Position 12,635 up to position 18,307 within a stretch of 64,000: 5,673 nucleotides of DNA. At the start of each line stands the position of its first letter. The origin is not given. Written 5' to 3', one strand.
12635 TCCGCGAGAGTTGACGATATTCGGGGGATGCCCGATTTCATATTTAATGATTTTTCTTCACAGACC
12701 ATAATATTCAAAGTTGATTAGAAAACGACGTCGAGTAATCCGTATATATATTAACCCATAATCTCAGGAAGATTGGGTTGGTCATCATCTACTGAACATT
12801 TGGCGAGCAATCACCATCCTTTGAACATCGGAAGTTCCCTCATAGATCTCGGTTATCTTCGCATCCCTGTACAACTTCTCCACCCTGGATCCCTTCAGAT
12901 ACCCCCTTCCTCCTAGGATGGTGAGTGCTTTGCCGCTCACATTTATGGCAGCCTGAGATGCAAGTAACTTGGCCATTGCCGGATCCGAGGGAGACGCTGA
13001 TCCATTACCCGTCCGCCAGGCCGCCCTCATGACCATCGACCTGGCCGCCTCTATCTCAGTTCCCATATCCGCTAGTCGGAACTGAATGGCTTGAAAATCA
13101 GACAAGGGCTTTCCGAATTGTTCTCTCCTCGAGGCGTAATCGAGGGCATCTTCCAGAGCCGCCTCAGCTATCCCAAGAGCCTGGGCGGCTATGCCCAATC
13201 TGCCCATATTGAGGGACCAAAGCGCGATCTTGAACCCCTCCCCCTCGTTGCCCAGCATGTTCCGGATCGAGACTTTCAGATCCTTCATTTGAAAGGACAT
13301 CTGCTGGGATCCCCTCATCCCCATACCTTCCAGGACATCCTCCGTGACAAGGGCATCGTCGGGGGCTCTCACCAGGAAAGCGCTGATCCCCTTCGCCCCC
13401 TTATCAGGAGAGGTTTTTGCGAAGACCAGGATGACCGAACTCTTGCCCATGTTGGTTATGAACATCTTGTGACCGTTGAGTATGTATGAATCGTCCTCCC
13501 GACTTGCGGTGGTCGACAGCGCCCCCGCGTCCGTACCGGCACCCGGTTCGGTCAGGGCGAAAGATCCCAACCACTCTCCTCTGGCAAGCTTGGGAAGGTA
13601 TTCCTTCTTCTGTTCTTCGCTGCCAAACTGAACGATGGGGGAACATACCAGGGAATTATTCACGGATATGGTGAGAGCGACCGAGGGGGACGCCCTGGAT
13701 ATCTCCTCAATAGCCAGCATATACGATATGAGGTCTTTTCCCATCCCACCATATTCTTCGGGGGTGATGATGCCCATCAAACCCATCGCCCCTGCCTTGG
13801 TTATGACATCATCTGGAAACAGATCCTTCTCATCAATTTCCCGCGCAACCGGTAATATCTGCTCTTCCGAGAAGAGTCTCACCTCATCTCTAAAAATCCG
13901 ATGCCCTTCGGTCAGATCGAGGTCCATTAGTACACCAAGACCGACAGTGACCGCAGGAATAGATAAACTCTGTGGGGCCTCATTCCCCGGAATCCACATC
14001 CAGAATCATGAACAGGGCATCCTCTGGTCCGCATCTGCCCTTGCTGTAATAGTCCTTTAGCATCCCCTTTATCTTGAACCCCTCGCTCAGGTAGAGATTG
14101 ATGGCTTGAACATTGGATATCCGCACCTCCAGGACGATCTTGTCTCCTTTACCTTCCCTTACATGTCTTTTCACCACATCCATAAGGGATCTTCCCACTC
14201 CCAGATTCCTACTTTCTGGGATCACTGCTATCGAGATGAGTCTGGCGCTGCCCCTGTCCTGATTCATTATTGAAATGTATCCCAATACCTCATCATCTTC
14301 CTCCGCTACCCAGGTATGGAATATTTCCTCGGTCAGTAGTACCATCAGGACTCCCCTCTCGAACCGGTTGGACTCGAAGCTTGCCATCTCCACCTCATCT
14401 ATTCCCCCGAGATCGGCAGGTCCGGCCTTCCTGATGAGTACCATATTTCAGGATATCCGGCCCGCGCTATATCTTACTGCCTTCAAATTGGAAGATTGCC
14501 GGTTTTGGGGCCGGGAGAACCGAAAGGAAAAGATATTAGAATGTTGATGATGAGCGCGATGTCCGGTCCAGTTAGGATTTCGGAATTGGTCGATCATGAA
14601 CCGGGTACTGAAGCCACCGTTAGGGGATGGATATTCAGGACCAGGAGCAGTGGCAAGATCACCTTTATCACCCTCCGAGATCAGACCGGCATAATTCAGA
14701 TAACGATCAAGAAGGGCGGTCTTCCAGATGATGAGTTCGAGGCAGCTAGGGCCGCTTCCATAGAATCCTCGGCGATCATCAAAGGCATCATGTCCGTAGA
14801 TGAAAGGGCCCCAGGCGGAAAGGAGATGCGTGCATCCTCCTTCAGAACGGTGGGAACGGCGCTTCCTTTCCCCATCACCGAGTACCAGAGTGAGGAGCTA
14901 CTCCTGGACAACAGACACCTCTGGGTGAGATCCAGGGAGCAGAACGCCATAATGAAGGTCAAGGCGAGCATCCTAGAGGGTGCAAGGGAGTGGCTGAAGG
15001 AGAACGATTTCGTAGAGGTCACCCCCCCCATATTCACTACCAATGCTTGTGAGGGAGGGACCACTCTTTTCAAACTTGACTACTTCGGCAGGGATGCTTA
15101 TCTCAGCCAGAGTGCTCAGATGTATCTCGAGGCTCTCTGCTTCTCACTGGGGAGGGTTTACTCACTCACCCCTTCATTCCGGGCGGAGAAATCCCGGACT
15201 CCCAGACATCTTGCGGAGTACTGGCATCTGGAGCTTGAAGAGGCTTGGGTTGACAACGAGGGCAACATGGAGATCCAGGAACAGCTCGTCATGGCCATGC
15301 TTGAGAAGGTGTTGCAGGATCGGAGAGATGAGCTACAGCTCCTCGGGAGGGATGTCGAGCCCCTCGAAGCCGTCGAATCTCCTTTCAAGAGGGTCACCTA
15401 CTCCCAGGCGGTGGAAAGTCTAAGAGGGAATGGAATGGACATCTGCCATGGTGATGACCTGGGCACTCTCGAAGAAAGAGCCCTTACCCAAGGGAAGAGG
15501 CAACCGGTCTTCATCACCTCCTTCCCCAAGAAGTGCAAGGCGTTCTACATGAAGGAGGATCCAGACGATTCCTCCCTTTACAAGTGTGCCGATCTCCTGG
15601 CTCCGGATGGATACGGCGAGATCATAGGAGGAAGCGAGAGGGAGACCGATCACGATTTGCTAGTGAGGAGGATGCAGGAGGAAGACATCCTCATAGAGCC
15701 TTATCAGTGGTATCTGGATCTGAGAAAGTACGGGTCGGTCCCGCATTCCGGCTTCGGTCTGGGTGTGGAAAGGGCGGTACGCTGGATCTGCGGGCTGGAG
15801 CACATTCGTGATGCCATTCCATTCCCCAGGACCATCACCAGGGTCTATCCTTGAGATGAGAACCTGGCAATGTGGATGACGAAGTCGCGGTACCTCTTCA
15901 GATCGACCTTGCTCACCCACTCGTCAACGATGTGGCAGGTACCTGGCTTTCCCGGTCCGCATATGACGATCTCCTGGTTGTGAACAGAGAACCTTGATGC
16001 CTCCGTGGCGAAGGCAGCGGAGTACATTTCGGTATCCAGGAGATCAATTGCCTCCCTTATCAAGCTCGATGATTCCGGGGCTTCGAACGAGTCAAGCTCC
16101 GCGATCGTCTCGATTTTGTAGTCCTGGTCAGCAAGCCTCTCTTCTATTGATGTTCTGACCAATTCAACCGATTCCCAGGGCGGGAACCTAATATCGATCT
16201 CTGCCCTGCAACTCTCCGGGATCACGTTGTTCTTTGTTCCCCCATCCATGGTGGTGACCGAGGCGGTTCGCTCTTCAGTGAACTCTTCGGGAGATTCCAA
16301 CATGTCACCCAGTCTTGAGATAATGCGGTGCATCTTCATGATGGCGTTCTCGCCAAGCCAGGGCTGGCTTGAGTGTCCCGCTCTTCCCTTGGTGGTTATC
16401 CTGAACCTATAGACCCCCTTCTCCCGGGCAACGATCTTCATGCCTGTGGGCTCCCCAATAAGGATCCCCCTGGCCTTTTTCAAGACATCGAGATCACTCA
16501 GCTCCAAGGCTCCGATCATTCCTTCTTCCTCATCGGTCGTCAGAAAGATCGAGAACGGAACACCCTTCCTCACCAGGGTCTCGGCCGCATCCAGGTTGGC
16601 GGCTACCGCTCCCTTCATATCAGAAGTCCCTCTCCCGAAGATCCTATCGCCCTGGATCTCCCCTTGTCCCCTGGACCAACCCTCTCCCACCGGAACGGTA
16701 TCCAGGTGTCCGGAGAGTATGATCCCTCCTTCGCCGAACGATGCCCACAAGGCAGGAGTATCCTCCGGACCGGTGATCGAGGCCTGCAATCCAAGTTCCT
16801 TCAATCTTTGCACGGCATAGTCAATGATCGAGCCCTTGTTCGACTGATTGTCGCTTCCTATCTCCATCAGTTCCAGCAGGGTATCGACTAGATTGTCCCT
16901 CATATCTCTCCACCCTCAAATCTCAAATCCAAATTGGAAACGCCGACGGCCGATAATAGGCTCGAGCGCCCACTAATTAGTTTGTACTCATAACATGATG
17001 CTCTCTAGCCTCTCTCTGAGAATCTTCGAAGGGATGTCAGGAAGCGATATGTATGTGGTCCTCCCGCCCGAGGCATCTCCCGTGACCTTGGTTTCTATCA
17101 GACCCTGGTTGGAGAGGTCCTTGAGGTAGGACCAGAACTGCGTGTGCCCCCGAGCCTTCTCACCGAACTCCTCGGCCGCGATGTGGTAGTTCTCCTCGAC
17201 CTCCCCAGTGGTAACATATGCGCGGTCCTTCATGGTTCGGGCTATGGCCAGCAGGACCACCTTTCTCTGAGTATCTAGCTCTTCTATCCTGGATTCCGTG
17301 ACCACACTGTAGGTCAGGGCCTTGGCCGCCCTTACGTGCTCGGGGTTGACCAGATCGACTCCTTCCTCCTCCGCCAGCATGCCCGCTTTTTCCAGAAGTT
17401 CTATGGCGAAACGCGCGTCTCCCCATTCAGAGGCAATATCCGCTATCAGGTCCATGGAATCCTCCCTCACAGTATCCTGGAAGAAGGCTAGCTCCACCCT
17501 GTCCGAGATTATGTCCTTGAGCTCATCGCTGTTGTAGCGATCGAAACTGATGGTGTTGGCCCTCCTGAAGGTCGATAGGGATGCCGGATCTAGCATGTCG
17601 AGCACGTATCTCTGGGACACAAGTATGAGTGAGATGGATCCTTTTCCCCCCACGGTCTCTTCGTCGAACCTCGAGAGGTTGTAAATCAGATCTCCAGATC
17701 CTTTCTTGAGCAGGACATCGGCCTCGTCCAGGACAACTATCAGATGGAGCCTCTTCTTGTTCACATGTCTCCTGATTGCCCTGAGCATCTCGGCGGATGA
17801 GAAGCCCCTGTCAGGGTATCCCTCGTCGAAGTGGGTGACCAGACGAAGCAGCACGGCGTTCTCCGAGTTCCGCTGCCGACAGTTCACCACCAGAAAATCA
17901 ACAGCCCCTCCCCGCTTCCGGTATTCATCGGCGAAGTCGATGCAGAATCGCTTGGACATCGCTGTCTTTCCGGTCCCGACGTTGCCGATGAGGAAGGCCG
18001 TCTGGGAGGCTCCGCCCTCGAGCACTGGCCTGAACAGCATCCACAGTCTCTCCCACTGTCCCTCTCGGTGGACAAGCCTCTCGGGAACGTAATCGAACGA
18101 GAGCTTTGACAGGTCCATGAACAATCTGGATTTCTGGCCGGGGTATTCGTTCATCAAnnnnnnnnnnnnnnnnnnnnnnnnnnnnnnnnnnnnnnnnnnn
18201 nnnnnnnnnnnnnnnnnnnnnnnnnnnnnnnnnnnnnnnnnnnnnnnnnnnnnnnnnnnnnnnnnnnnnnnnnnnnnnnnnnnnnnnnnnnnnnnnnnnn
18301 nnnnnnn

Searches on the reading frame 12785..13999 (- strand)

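Call 63: search_protein_families(library=pfam, proteins=[window:12785-13999:-], max_evalue=0.001)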
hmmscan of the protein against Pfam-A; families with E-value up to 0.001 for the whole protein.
window:12785-13999:- (404 aa): 5 families
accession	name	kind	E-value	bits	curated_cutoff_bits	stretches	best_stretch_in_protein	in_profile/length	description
PF00441.29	Acyl-CoA_dh_1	-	1.7e-52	178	22.4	1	253-401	1-149/150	Acyl-CoA dehydrogenase, C-terminal domain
PF02771.21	Acyl-CoA_dh_N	-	8.9e-41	139.3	22.9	1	30-142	1-113/113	Acyl-CoA dehydrogenase, N-terminal domain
PF08028.16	Acyl-CoA_dh_2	-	1e-23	84.5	22.7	1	268-390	1-133/134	Acyl-CoA dehydrogenase, C-terminal domain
PF02770.24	Acyl-CoA_dh_M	-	6e-21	74.9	33.3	1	146-240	1-96/97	Acyl-CoA dehydrogenase, middle domain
PF22924.1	ACOX_C_alpha1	-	1.4e-06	28.7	27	1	286-400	49-167/169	Acyl-CoA oxidase, C-alpha1 domain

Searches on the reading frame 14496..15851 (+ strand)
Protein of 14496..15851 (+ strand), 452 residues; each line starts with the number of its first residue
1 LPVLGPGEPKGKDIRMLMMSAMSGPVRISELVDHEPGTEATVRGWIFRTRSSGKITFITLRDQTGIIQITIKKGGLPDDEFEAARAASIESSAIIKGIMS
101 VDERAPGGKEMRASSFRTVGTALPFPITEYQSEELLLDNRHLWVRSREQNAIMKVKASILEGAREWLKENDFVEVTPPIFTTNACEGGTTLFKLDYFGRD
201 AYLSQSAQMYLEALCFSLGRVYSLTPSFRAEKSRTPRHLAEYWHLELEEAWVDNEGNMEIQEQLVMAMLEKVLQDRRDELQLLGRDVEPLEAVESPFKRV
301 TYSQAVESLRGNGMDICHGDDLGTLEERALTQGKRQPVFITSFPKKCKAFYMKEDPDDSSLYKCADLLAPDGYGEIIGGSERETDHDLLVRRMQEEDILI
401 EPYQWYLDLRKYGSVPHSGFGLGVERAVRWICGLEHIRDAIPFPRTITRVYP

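Call 63: search_protein_families(library=pfam, proteins=[window:14496-15851:+], max_evalue=0.001)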
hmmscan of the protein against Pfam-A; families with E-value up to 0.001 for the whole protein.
window:14496-15851:+ (452 aa): 2 families
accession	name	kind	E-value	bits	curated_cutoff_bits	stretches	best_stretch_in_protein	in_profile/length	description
PF00152.25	tRNA-synt_2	-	2.5e-75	253.8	25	1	133-446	2-307/308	tRNA synthetases class II (D, K and N)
PF01336.31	tRNA_anti-codon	-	5.1e-14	52.4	27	1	41-117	2-73/75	OB-fold nucleic acid binding domain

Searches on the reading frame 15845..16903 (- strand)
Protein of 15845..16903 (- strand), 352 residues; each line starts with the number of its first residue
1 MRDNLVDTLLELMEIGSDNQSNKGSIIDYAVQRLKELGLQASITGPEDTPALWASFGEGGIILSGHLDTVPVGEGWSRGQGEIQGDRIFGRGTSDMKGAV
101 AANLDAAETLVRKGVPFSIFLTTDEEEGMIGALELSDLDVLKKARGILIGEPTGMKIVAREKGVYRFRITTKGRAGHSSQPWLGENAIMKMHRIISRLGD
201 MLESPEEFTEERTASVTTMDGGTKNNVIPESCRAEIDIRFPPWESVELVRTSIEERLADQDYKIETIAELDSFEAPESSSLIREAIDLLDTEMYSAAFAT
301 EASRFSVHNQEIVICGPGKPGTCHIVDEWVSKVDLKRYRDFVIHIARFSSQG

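Call 63: search_protein_families(library=pfam, proteins=[window:15845-16903:-], max_evalue=0.001)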
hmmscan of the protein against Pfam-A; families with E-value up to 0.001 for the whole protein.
window:15845-16903:- (352 aa): 2 families
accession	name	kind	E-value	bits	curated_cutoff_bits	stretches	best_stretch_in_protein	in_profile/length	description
PF07687.19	M20_dimer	-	1.3e-23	83.4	21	1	161-262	3-104/107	Peptidase dimerisation domain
PF01546.33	Peptidase_M20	-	9.7e-23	81.6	24.6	1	62-345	1-203/206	Peptidase family M20/M25/M40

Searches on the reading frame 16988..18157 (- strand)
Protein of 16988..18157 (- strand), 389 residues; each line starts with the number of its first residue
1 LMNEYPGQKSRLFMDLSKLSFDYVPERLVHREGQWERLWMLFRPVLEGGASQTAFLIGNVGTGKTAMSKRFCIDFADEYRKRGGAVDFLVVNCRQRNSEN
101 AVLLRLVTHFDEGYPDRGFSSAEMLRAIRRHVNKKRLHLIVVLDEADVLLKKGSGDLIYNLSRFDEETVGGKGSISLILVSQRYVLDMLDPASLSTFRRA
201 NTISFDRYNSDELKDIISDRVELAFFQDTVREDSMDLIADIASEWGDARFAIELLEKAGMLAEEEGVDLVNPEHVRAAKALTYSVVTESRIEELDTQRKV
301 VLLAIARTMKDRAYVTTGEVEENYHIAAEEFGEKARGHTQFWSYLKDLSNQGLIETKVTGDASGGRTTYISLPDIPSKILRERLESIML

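Call 63: search_protein_families(library=pfam, proteins=[window:16988-18157:-], max_evalue=0.001)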
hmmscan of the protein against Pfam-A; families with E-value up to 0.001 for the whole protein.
window:16988-18157:- (389 aa): 7 families
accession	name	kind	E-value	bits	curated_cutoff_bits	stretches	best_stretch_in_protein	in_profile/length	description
PF22703.2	Cdc6_lid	-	5.6e-22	77.8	27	1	214-279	1-67/68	Cdc6 AAA+ ATPase-type lid domain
PF09079.17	Cdc6_C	-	1.8e-18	66.8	25.1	1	290-379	2-93/96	CDC6, C terminal winged helix domain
PF13401.12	AAA_22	-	2.5e-12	47.7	27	1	54-189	8-130/130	AAA domain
PF13191.12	AAA_16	-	3.7e-08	34.5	32.6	1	27-166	1-160/167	AAA ATPase domain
PF17856.7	TIP49_C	-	6.2e-06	26.7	24.5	1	230-281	13-63/66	TIP49 AAA-lid domain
PF00004.35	AAA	-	3.7e-05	24.6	21.2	1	55-200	2-126/131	ATPase family associated with various cellular activities (AAA)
PF05621.17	TniB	-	0.00089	19.2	22.4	0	52-151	36-133/189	Bacterial TniB protein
